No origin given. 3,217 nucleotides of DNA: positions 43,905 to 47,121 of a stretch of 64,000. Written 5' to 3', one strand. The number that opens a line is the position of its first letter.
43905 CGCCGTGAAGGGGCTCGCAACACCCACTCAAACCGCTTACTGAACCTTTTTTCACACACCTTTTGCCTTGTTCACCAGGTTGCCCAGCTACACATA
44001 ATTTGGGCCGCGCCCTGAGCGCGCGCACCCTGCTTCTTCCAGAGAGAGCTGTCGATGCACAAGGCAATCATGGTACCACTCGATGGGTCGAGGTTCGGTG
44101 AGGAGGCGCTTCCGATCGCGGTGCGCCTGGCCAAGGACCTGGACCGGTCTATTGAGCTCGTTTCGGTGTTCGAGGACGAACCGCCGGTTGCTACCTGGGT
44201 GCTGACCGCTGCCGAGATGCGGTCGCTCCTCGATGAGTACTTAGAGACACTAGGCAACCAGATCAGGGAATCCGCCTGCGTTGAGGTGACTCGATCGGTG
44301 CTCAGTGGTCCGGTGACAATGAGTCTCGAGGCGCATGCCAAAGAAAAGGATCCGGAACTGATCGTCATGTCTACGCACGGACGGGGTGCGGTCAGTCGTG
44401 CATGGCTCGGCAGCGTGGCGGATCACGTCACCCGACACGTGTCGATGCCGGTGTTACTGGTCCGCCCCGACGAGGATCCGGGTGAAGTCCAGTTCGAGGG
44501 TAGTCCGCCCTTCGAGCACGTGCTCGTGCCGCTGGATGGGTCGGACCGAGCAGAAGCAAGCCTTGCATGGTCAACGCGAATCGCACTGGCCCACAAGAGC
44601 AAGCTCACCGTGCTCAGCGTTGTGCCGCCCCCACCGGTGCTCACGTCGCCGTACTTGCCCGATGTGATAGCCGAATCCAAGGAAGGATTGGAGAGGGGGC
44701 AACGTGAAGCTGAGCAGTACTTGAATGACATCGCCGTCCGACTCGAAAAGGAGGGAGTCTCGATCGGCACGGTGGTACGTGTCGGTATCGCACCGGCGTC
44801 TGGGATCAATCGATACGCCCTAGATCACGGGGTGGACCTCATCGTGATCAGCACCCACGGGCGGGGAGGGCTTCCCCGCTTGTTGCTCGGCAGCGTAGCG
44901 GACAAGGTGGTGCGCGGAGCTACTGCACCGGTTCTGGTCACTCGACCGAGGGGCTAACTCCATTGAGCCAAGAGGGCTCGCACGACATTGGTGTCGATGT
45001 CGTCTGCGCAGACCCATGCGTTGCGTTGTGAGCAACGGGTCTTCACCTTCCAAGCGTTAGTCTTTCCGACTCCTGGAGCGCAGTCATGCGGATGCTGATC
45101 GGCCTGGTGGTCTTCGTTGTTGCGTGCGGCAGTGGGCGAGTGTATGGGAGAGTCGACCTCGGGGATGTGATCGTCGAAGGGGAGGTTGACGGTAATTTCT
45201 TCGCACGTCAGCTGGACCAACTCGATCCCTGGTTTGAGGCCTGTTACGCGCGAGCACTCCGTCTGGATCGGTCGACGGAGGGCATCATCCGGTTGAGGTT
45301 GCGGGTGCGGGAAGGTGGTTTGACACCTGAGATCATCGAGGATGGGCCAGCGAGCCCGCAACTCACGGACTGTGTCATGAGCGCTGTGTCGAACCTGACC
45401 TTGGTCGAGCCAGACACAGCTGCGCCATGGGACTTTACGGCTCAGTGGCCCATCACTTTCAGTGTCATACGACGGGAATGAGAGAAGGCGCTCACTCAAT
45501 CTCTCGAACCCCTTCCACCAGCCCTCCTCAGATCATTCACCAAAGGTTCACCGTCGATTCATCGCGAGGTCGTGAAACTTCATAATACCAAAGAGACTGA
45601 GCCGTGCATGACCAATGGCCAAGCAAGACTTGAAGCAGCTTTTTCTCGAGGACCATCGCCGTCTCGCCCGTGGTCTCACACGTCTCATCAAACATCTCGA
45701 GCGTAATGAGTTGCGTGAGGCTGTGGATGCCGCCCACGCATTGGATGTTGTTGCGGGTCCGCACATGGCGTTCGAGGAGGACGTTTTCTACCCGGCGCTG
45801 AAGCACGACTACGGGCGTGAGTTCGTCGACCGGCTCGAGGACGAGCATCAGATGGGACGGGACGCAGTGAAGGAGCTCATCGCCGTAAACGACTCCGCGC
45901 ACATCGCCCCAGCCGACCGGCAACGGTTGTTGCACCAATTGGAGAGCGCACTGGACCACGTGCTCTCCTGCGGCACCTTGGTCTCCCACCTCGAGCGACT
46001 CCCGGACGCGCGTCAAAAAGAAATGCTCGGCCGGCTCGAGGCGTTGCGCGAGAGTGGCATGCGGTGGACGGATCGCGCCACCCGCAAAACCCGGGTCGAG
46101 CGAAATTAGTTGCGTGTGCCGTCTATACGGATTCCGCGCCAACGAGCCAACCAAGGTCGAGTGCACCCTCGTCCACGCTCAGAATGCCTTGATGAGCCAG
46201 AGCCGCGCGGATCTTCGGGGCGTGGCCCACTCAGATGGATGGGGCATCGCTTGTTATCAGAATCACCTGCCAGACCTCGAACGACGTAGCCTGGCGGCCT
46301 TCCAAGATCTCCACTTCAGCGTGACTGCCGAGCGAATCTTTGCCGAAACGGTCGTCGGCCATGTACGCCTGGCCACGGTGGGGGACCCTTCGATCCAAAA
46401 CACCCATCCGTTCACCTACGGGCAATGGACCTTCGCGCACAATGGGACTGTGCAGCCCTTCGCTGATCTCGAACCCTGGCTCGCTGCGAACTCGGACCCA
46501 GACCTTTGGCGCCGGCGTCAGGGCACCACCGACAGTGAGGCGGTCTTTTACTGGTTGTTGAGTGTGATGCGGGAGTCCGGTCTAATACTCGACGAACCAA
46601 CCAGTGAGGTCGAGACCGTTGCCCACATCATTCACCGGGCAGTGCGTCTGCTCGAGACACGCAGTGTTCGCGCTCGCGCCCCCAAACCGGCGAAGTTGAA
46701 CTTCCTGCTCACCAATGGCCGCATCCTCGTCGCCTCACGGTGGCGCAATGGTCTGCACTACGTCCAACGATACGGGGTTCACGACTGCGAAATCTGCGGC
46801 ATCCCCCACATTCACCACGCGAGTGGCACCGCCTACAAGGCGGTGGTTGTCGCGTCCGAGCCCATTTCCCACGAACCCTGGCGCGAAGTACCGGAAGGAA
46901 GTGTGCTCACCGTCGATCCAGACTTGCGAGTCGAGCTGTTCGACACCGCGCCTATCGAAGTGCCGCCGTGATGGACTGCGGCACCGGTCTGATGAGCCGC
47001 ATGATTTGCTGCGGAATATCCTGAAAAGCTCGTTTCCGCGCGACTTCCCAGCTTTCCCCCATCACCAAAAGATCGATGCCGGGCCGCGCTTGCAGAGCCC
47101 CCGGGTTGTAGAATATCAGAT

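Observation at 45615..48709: ATP-grasp-like enzyme with an upstream 61-aa mini-ORF, convergent with a hemerythrin/Ntn-amidotransferase pair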

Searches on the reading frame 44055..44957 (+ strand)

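Call 3: search_protein_families(library=pfam, proteins=[window:44055-44957:+], max_evalue=0.1)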
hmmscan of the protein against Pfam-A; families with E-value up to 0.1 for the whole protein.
window:44055-44957:+ (300 aa): 2 families
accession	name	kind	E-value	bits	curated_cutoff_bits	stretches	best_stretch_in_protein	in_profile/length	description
PF00582.32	Usp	-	2.3e-56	190.7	24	2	153-297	2-141/141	Universal stress protein family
PF17763.6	Asparaginase_C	-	0.027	14.9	34.6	0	253-295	17-58/114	Glutaminase/Asparaginase C-terminal domain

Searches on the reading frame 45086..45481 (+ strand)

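Call 3: search_protein_families(library=pfam, proteins=[window:45086-45481:+], max_evalue=0.1)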
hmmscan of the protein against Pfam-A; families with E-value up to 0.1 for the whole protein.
window:45086-45481:+ (131 aa): 1 family
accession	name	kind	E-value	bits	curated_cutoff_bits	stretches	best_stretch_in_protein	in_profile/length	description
PF04519.19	Bactofilin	-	0.027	15.2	27.9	1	15-42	39-66/98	Polymer-forming cytoskeletal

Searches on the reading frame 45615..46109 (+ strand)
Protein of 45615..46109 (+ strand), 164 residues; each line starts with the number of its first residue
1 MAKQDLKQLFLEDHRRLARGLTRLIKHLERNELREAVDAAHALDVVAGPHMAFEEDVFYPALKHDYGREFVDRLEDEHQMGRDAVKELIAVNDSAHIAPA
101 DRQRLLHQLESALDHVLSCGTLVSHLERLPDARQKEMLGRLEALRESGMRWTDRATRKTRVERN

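Call 3: search_protein_families(library=pfam, proteins=[window:45615-46109:+], max_evalue=0.1)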
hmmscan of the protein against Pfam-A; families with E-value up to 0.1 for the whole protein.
window:45615-46109:+ (164 aa): 2 families
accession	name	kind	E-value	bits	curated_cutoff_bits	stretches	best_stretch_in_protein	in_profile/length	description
PF01814.28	Hemerythrin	-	9.1e-12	46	25.3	1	9-114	5-113/127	Hemerythrin HHE cation binding domain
PF14532.12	Sigma54_activ_2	-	0.013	16.2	25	1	81-150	33-102/138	Sigma-54 interaction domain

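Call 4: search_protein_families(library=ncbifam, proteins=[window:45615-46109:+], max_evalue=0.1)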
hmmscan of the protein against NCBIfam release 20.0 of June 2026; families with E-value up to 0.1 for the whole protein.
window:45615-46109:+ (164 aa): 3 families
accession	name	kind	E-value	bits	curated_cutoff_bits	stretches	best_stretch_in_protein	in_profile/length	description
NF053874.1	persist_PA2171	equivalog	4.2e-05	23.3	190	1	8-70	5-66/157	PA2171 family ribosome-binding persister protein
NF007901.0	PRK10610.1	equivalog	0.031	14.4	189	1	1-49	1-49/129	chemotaxis response regulator CheY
TIGR03652.1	FeS_repair_RIC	equivalog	0.059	13.2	204.7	1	27-94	101-176/216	iron-sulfur cluster repair di-iron protein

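Call 31: search_solved_structures(query=window:45615-46109:+, max_evalue=1, show_alignments=1)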
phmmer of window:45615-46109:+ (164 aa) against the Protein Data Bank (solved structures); distinct sequences matched with E-value up to 1: 0.

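Call 62: search_protein_families(library=padloc, proteins=[window:45615-46109:+], max_evalue=0.01)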
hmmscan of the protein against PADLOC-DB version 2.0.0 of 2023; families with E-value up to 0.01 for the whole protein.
window:45615-46109:+ (164 aa): 1 family
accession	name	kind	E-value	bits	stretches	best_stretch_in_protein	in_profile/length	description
PDLC02724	PbeC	-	0.004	13.8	1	67-163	333-425/638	PbeC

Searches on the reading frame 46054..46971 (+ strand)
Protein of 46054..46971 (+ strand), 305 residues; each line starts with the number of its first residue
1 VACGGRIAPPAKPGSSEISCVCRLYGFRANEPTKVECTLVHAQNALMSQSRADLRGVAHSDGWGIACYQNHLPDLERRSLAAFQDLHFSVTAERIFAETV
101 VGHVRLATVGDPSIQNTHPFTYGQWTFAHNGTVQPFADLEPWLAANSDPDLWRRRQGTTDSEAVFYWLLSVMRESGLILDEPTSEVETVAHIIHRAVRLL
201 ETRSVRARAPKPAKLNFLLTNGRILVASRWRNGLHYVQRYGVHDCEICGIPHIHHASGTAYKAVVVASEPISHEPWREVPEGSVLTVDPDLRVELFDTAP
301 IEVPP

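Call 3: search_protein_families(library=pfam, proteins=[window:46054-46971:+], max_evalue=0.1)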
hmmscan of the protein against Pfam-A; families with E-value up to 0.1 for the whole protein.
window:46054-46971:+ (305 aa): 2 families
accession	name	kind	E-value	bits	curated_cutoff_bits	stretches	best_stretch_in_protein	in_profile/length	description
PF13230.11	GATase_4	-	1.1e-24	87.3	23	1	56-286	29-247/272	Glutamine amidotransferases class-II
PF13522.11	GATase_6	-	1.4e-09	38.5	27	1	98-169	11-77/130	Glutamine amidotransferase domain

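Call 4: search_protein_families(library=ncbifam, proteins=[window:46054-46971:+], max_evalue=0.1)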
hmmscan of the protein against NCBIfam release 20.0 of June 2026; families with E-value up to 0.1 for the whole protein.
window:46054-46971:+ (305 aa): 4 families
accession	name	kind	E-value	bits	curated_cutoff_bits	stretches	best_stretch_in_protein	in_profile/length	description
TIGR03442.1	TIGR03442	equivalog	4.7e-35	121.1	218.65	1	21-294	1-247/251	ergothioneine biosynthesis protein EgtC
NF001484.0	PRK00331.1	subfamily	2.5e-09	36.1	381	1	61-164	30-129/601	isomerizing glutamine--fructose-6-phosphate transaminase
TIGR01135.1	glmS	equivalog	6.2e-08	31.6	418.05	1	61-146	29-115/607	glutamine--fructose-6-phosphate transaminase (isomerizing)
TIGR01134.1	purF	equivalog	3.8e-05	23.2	350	1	93-171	60-137/432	amidophosphoribosyltransferase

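Call 30: search_solved_structures(query=window:46114-46968:+, max_evalue=1, show_alignments=2)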
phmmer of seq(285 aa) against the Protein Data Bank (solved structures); distinct sequences matched with E-value up to 1: 21.
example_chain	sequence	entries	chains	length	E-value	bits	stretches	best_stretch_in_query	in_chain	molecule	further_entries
1te5_A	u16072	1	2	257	8e-16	61.3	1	1-155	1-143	conserved hypothetical protein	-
3mdn_A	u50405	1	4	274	7.3e-13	51.6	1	12-211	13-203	Glutamine aminotransferase class-II domain protein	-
4zfk_A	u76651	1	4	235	1.5e-09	40.7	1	24-114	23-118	Amidohydrolase EgtC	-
4zfl_A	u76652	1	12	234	2.6e-09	39.9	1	30-114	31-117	Amidohydrolase EgtC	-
4zfj_A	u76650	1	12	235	1.1e-08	37.9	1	24-114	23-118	Amidohydrolase EgtC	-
1xff_A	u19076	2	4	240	0.00099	21.6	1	30-125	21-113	Glucosamine--fructose-6-phosphate aminotransferase [isomerizing]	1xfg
4amv_A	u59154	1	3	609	0.0055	19.1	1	31-125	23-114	GLUCOSAMINE--FRUCTOSE-6-PHOSPHATE AMINOTRANSFERASE [ISOMER IZING]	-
2j6h_A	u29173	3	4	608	0.0055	19.1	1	31-125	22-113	GLUCOSAMINE-FRUCTOSE-6-PHOSPHATE AMINOTRANSFERASE | GLUCOSAMINE--FRUCTOSE-6-PHOSPHATE AMINOTRANSFERASE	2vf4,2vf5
1jxa_A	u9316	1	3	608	0.0055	19.1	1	31-125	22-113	glucosamine 6-phosphate synthase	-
3ooj_A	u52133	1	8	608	0.0056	19.1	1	31-125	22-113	Glucosamine/fructose-6-phosphate aminotransferase, isomerizing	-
6lbp_A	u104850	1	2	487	0.079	15.3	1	73-126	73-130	Amidophosphoribosyltransferase 2, chloroplastic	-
6r4i_A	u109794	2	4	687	0.38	13.1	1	80-126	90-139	Glutamine--fructose-6-phosphate aminotransferase [isomerizing] 1 | Glutamine--fructose-6-phosphate-aminotransferase [isomerizing] 1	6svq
6zmk_A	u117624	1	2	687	0.38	13.1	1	80-126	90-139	Glutamine--fructose-6-phosphate aminotransferase [isomerizing] 1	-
6r4h_A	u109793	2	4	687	0.38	13.1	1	80-126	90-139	Glutamine--fructose-6-phosphate aminotransferase [isomerizing] 1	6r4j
6r4e_A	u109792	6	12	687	0.39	13.1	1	80-126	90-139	Glutamine--fructose-6-phosphate aminotransferase [isomerizing] 1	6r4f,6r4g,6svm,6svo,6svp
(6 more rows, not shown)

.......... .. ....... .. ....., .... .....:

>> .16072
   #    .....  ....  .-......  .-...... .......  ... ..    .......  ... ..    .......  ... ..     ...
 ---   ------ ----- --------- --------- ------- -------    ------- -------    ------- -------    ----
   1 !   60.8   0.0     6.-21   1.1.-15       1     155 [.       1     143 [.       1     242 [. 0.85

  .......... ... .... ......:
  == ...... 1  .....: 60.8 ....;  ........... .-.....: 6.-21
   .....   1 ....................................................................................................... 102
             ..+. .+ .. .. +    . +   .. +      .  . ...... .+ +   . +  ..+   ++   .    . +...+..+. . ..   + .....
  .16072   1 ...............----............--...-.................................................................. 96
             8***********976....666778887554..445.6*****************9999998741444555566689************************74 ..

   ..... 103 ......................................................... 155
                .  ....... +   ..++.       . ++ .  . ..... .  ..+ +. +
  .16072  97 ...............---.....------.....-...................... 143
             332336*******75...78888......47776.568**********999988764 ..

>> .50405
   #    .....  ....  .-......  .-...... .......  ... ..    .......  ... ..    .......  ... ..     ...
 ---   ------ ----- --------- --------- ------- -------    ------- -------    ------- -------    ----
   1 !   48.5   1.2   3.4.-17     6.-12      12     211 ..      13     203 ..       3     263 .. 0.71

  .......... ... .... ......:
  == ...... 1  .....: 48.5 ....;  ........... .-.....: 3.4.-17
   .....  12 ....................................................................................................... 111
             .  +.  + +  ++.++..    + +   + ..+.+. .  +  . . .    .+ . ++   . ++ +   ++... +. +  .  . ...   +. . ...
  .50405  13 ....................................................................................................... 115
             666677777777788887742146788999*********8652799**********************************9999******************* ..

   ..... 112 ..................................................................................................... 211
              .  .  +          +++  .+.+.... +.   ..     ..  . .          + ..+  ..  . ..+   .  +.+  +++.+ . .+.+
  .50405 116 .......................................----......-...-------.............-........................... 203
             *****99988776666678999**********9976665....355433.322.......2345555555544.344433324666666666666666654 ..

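Call 62: search_protein_families(library=padloc, proteins=[window:46114-46971:+], max_evalue=0.01)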
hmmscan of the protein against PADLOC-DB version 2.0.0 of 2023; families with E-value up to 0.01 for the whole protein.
window:46114-46971:+ (285 aa): 0 families
